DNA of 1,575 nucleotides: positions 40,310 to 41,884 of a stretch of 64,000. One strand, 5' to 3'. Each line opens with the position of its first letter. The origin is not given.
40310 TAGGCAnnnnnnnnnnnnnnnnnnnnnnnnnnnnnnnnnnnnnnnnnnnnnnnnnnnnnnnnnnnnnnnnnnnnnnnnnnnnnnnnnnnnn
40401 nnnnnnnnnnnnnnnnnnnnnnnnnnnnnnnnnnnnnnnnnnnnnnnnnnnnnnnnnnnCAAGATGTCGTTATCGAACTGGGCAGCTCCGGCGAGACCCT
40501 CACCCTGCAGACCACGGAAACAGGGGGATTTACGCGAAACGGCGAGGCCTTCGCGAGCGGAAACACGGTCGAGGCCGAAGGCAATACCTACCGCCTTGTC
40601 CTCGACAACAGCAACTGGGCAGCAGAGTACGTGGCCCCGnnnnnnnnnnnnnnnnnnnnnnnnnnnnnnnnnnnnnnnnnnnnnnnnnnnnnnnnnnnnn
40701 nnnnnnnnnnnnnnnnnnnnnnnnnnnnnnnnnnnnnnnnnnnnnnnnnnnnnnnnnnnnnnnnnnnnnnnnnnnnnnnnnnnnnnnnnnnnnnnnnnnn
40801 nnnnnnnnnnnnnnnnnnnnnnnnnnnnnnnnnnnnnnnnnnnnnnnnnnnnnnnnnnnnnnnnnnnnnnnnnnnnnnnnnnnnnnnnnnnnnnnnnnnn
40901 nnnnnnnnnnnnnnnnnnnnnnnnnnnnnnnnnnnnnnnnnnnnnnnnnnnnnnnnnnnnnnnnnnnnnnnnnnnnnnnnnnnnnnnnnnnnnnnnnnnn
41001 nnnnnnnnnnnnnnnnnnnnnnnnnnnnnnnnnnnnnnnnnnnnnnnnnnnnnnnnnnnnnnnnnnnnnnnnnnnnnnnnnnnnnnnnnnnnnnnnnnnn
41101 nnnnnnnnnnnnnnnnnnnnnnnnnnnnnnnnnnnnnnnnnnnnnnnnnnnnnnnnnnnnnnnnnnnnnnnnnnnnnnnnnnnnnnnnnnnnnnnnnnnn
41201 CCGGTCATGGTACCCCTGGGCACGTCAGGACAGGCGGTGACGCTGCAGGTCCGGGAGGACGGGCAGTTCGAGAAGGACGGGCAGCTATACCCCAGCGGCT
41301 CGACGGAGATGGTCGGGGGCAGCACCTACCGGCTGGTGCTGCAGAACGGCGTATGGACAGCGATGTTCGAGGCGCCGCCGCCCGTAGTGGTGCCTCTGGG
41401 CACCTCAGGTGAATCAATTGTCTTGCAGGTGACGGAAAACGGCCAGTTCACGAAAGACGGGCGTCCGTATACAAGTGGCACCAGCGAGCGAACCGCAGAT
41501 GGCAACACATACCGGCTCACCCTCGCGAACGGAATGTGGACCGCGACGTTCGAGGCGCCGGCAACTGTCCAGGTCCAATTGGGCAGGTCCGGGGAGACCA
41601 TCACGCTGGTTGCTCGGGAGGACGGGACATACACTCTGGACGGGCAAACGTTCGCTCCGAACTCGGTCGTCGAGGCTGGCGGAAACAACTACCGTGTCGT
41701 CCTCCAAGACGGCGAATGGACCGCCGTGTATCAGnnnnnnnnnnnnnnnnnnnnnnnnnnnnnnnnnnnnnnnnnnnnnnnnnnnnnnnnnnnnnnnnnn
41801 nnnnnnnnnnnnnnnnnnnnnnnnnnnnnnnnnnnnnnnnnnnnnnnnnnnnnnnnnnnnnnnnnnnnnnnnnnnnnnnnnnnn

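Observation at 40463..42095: Unrecognised ~60-aa beta-rich repeat module shared by three proteins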

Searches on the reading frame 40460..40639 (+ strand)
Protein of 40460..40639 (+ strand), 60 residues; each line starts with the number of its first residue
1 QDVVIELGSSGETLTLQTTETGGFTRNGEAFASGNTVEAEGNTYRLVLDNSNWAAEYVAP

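Call 10: search_solved_structures(query=A1, max_evalue=10, show_alignments=2)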
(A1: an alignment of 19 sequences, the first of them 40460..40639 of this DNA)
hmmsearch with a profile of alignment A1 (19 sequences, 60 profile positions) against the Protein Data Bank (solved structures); distinct sequences matched with E-value up to 10: 22.
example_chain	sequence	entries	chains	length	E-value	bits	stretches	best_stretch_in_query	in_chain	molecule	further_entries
5z1o_A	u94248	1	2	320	4.8e-05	26.2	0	24-59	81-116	Outer Surface Protein A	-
5ys7_A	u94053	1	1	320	0.0018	21.1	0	24-59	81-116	Outer Surface Protein A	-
2yn3_A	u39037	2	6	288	0.019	17.9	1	36-54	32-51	PUTATIVE INNER MEMBRANE PROTEIN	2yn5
9pxj_F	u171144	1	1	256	0.042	16.7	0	28-53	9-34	Pyocin L2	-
1w18_A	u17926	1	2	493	0.16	14.9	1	20-45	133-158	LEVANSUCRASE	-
2bz8_A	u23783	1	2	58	0.18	14.7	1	10-28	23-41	SH3-DOMAIN KINASE BINDING PROTEIN 1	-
3o49_A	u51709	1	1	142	0.24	14.3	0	8-25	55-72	de novo designed beta-trefoil architecture with symmetric primary structure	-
5vaw_A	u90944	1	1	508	0.28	14.1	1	3-28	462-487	Maltose-binding periplasmic protein,Type IV pilin PilA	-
3o4a_A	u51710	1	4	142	0.33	13.9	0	8-25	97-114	de novo designed beta-trefoil architecture with symmetric primary structure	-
4le7_A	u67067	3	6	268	0.35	13.8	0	28-53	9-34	Pyocin L1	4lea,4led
9pxi_F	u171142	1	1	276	0.37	13.7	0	28-53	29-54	Pyocin L1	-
8ckb_A511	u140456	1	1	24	0.43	13.5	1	8-25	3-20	Head fiber dimer protein gp29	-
9c39_E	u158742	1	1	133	0.78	12.7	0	17-37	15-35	Head-closure protein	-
8hkx_S12P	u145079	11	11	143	0.82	12.6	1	2-52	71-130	30S ribosomal protein S12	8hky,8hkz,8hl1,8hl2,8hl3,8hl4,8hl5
1buc_A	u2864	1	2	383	0.94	12.4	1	9-30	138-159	BUTYRYL-COA DEHYDROGENASE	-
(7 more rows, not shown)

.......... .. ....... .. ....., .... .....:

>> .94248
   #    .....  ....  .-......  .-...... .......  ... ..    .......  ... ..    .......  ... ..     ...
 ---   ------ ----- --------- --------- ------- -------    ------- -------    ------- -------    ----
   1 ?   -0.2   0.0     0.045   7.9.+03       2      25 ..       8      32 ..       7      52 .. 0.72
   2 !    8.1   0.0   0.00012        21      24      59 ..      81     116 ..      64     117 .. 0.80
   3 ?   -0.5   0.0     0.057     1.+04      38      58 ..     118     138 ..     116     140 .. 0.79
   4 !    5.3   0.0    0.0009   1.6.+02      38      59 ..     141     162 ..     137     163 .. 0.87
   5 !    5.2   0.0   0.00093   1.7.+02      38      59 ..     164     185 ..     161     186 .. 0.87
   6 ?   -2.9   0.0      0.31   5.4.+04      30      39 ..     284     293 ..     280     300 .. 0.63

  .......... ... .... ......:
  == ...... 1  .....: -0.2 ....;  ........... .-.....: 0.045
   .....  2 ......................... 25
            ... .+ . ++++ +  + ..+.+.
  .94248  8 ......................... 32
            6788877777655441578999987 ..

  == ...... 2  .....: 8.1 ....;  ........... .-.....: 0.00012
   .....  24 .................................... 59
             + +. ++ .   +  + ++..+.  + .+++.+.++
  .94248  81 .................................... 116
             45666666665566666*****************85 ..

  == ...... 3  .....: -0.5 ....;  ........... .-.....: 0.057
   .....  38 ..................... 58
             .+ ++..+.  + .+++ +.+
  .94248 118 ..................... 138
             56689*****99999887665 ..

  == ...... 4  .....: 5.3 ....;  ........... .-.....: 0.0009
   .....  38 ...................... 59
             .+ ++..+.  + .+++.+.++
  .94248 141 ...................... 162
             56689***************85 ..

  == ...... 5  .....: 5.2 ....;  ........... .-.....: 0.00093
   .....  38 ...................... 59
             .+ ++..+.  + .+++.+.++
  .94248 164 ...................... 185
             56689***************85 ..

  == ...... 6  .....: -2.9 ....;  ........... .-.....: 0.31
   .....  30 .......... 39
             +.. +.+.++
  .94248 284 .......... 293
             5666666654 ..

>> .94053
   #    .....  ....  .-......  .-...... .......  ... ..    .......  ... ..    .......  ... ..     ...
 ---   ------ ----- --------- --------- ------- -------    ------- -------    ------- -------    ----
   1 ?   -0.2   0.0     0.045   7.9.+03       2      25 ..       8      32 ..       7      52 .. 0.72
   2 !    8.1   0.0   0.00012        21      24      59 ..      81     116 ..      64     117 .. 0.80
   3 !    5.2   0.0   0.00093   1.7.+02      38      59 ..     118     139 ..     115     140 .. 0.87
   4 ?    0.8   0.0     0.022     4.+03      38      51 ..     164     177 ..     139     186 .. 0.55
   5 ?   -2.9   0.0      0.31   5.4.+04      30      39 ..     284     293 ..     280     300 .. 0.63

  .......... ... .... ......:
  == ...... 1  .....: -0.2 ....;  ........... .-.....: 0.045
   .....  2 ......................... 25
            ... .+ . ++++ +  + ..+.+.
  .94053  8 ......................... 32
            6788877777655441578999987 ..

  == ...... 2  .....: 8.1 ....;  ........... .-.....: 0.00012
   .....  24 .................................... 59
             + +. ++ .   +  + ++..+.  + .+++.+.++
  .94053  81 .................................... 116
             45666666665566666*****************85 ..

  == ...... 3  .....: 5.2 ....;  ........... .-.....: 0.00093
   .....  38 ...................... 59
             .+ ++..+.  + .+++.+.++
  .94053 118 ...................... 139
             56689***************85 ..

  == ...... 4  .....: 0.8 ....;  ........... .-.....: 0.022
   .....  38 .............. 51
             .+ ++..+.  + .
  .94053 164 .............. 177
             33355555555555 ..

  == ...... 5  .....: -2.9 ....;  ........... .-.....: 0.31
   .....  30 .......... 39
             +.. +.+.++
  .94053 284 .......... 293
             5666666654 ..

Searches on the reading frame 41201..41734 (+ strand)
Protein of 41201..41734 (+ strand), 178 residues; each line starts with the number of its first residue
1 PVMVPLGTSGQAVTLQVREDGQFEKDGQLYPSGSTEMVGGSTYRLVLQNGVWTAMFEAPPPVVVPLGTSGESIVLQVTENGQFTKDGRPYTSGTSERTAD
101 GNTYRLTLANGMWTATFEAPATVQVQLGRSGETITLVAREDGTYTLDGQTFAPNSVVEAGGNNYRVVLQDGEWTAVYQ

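Call 25: predict_structure(alignment_id=A2)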
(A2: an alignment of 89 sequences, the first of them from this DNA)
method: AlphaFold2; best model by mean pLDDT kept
length: 178 residues; sequences in the alignment: 89
mean_pLDDT: 95.6   pTM: 0.76
mean pLDDT of the five models: 95.6, 95.5, 95.5, 95.3, 94.8
residues with pLDDT >= 90: 168; 70-90: 9; 50-70: 1; < 50: 0
segments of 3 or more residues with pLDDT < 50: none
pLDDT, mean of each block of 10 residues (from residue 1): 95 97 98 96 97 97 96 97 97 96 96 92 91 94 94 97 96 95
secondary structure, 60 per line:
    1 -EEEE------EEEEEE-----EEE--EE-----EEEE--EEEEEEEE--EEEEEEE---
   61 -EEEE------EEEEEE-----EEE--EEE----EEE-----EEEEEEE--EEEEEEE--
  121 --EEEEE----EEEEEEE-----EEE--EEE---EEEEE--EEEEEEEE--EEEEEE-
elements in order: E2-5 E12-17 E23-25 E35-38 E41-48 E51-57 E62-65 E72-77 E83-85 E88-90 E95-97 E103-109 E112-118 E123-127 E132-138 E144-146 E149-151 E155-159 E162-169 E172-177

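Call 27: fold_search(model_id=the predicted structure, library=pdb)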
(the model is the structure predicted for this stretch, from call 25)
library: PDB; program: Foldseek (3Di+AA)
matches with E <= 10: 782; with E <= 0.001: 4
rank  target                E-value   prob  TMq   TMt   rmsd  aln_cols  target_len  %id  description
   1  6t1p_A                7.4e-04  0.82  0.18  0.05  15.0       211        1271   13  ASR Alternansucrase in complex with isomaltononaose (released 2020-06-17)
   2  6t18_A                7.8e-04  0.80  0.18  0.05  15.1       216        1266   13  ASR Alternansucrase in complex with oligoalternan (released 2020-06-17)
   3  6hvg_A                8.3e-04  0.63  0.16  0.05  16.5       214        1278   14  Crystal Structure of Truncated Alternansucrase from Leuconostoc mesenteroides NRRL B-1355 (released 2019-02-27)
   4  3tto_B                9.7e-04  0.84  0.18  0.05  21.2       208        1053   13  Crystal structure of Leuconostoc mesenteroides NRRL B-1299 N-terminally truncated dextransucrase DSR-E in triclinic fo (released 2012-01-25)
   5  6syq_A                1.0e-03  0.77  0.18  0.05  15.1       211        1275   13  ASR Alternansucrase in complex with isomaltotriose (released 2020-06-17)
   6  6szi_A                1.1e-03  0.63  0.16  0.05  16.5       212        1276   15  ASR Alternansucrase in complex with isomaltose (released 2020-06-17)
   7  5ngy_A                2.5e-03  0.54  0.16  0.04  16.6       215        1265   11  Crystal structure of Leuconostoc citreum NRRL B-1299 dextransucrase DSR-M (released 2017-11-01)
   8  3tto_A                6.7e-03  0.57  0.18  0.05  21.3       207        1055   14  Crystal structure of Leuconostoc mesenteroides NRRL B-1299 N-terminally truncated dextransucrase DSR-E in triclinic fo (released 2012-01-25)
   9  4nc1_B                7.4e-03  0.21  0.13  0.11  17.6       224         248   12  Crystal Structure of TcdA-A2 Bound to A20.1 VHH and A26.8 VHH (released 2013-12-11)
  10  2g7c_A                8.7e-03  0.21  0.13  0.11  17.6       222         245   12  Clostridium difficile Toxin A Fragment Bound to aGal(1,3)bGal(1,4)bGlcNAc (released 2006-04-18)
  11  2g7c_B                1.2e-02  0.35  0.19  0.16  15.1       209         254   10  Clostridium difficile Toxin A Fragment Bound to aGal(1,3)bGal(1,4)bGlcNAc (released 2006-04-18)
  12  9o9p                  2.5e-02  0.30  0.18  0.05  16.6       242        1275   13  Structure of wild type full-length Streptococcus mutans GtfD (GTF-S) (released 2026-04-08)
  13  1khi                  3.6e-02  0.23  0.14  0.16  20.7       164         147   11  CRYSTAL STRUCTURE OF HEX1 (released 2002-11-30)
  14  2xrb                  3.8e-02  0.14  0.19  0.16  15.1       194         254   12  Structure of the N-terminal four domains of the complement regulator Rat Crry (released 2011-06-22)
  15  8roy_B                4.2e-02  0.18  0.15  0.06  16.0       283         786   10  Structure of the human DDB1-DDA1-DCAF15 E3 ubiquitin ligase bound to compound furan 24 (released 2024-04-03)
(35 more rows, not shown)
